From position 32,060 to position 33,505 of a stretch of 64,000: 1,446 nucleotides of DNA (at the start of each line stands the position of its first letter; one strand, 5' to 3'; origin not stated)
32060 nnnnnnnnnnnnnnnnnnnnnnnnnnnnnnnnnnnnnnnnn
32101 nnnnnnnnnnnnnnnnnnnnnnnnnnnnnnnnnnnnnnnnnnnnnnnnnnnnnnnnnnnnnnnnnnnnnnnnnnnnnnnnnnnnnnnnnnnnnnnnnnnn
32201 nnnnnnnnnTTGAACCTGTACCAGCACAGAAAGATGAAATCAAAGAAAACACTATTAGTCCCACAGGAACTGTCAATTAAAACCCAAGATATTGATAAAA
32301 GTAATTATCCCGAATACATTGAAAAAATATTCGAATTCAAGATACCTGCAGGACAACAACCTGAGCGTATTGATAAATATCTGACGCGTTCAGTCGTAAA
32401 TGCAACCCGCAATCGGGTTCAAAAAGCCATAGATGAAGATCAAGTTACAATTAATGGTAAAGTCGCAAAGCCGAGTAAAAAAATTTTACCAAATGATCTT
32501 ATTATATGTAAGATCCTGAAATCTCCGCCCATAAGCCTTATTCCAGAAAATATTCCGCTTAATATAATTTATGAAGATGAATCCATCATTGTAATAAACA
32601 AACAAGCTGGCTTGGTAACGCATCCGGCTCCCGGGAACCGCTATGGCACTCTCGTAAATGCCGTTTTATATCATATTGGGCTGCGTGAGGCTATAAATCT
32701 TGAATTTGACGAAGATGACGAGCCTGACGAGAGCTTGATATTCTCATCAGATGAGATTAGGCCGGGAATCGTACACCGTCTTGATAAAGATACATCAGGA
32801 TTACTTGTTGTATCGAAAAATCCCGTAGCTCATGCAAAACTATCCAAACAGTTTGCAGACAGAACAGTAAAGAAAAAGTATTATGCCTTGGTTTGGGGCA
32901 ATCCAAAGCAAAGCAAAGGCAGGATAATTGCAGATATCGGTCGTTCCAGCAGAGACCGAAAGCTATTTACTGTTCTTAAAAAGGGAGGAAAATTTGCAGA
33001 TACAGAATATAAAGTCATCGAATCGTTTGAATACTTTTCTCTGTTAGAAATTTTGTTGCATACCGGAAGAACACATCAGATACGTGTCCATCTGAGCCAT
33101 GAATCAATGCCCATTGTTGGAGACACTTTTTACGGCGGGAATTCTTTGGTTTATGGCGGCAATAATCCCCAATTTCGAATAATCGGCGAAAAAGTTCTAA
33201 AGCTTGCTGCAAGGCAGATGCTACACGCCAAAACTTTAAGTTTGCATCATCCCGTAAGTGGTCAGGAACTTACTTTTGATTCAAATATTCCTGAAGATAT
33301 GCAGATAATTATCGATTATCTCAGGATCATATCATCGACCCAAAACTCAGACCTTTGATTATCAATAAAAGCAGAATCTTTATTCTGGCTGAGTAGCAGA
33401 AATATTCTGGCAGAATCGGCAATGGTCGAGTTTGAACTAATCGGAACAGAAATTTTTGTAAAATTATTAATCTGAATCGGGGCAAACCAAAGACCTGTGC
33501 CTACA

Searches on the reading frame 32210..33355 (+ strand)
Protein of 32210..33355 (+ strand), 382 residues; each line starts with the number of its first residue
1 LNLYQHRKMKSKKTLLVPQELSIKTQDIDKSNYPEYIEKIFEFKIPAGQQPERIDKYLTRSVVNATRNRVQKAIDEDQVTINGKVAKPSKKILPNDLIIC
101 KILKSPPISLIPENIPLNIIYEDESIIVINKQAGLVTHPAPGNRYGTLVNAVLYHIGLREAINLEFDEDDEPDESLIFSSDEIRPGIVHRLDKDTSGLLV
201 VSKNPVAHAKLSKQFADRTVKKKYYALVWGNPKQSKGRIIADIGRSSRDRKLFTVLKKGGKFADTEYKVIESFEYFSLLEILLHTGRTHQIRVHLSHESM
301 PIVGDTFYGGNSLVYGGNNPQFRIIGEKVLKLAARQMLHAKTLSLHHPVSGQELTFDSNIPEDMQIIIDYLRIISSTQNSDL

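Call 72: search_protein_families(library=pfam, proteins=[window:32210-33355:+], max_evalue=0.00001)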
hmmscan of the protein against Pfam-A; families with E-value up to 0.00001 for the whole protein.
window:32210-33355:+ (382 aa): 2 families
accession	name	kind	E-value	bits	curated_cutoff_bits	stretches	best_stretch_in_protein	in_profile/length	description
PF00849.27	PseudoU_synth_2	-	1e-36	126.9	26.8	1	126-297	2-152/152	RNA pseudouridylate synthase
PF01479.30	S4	-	3.1e-10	40.1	22.8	1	52-98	1-48/48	S4 domain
